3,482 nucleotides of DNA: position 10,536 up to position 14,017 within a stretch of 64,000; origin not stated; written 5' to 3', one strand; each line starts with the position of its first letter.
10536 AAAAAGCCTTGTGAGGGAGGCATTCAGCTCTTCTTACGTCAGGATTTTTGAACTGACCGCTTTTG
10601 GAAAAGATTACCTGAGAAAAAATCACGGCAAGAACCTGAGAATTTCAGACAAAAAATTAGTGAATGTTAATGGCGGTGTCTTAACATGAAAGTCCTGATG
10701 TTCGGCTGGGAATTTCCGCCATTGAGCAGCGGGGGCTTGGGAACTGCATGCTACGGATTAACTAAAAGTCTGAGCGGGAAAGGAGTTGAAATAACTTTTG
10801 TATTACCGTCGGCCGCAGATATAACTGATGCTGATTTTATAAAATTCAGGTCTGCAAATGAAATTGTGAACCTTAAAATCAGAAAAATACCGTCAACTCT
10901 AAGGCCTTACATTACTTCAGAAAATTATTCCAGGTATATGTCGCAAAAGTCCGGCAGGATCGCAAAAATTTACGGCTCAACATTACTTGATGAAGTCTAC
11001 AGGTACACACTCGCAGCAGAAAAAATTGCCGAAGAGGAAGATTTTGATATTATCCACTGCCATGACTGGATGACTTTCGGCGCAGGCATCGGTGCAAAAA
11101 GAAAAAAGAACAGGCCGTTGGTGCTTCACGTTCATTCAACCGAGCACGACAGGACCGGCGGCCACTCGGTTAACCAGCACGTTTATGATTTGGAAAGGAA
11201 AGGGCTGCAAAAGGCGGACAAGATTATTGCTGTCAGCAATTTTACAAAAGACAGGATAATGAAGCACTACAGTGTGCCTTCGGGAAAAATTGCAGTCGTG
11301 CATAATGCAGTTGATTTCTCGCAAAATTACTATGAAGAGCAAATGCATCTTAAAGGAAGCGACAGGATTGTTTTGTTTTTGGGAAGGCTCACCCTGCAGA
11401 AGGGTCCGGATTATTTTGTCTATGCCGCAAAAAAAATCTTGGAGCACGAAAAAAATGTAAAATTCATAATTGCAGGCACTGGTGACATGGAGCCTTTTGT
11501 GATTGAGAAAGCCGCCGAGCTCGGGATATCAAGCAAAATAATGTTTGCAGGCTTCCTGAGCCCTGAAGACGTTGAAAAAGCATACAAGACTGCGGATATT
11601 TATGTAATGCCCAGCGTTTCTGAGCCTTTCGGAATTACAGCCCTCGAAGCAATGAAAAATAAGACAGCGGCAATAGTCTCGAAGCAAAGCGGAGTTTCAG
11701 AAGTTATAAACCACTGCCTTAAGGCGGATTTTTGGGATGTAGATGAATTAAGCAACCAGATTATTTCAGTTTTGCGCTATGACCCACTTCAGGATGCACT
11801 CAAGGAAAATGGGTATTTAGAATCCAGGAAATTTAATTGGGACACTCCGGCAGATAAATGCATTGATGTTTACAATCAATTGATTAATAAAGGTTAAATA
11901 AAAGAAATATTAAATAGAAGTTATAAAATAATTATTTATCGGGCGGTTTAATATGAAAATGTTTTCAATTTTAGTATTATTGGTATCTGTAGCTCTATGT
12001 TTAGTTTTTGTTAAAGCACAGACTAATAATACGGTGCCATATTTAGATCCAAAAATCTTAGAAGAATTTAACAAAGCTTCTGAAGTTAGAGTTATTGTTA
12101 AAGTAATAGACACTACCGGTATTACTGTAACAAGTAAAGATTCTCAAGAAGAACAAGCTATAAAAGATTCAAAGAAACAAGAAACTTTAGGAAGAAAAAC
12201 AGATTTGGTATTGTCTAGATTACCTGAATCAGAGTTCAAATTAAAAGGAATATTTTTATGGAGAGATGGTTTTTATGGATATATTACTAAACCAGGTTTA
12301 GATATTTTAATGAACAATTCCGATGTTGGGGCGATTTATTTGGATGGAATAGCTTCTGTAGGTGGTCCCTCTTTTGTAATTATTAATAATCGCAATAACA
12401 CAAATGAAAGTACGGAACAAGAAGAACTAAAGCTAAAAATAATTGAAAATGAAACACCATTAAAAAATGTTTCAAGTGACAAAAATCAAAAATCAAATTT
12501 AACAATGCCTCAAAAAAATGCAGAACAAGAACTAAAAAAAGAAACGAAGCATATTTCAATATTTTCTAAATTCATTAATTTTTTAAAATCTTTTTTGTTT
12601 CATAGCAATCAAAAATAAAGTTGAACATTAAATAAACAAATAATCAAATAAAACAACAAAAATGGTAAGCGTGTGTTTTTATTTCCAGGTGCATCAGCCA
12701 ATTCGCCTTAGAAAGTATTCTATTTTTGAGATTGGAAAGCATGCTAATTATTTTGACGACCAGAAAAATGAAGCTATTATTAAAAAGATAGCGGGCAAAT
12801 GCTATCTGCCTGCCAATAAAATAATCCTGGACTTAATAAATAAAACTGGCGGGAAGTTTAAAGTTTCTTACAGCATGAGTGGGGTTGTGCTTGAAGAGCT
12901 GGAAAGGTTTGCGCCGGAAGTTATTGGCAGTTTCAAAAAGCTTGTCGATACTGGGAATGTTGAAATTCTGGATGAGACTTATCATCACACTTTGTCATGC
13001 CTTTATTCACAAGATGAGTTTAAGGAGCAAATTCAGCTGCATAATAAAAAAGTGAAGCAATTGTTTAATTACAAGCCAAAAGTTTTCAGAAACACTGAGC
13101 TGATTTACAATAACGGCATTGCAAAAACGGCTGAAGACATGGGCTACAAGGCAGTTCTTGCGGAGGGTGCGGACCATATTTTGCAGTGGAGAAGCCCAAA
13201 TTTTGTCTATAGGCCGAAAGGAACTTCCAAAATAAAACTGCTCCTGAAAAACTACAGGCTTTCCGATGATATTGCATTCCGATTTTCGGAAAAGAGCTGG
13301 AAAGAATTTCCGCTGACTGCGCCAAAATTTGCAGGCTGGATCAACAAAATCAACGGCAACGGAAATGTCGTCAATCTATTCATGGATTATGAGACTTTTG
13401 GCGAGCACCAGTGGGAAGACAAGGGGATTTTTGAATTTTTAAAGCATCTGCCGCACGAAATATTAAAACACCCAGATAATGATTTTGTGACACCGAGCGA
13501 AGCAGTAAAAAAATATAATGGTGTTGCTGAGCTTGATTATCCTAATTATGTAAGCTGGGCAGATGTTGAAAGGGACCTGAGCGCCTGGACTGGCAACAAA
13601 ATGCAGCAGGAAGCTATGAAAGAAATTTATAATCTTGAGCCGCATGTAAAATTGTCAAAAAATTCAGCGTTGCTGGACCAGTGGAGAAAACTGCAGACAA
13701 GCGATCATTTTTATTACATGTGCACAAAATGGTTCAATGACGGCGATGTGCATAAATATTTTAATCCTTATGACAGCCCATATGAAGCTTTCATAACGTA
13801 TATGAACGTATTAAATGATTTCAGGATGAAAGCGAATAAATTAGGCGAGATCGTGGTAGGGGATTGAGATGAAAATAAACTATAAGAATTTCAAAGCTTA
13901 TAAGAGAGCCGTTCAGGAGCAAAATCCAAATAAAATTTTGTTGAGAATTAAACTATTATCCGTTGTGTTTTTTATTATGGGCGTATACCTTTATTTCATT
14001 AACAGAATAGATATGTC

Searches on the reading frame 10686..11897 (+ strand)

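Call 11: search_protein_families(library=pfam, proteins=[window:10686-11897:+], max_evalue=0.001)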
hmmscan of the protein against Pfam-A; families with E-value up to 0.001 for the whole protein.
window:10686-11897:+ (403 aa): 7 families
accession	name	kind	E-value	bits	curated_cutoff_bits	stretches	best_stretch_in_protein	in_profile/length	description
PF00534.26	Glycos_transf_1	-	6.3e-36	123.9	26.4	1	221-377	10-170/172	Glycosyl transferases group 1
PF13439.12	Glyco_transf_4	-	5.7e-28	98.5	28.5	1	16-212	2-169/170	Glycosyltransferase Family 4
PF13692.12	Glyco_trans_1_4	-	4.3e-27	95.6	27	1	227-363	2-140/142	Glycosyl transferases group 1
PF08323.17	Glyco_transf_5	-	2.8e-21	76.8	22.7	1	2-195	1-228/239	Starch synthase catalytic domain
PF13579.12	Glyco_trans_4_4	-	5.3e-17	63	29.7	1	16-207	1-157/158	Glycosyl transferase 4-like domain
PF20706.3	GT4-conflict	-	1.2e-16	61.1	26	1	121-348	83-327/385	Family 4 Glycosyltransferase in conflict systems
PF13477.12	Glyco_trans_4_2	-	0.00011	22.8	23.4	1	110-184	65-139/139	Glycosyl transferase 4-like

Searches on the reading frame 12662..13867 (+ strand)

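Call 11: search_protein_families(library=pfam, proteins=[window:12662-13867:+], max_evalue=0.001)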
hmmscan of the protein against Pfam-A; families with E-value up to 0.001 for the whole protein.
window:12662-13867:+ (401 aa): 2 families
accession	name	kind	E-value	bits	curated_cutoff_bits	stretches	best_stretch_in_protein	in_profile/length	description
PF03065.20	Glyco_hydro_57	-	4.3e-81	272.9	21.2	1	6-289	2-286/291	Glycosyl hydrolase family 57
PF01522.26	Polysacc_deac_1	-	2.3e-07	31.2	23.1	1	91-165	51-124/124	Polysaccharide deacetylase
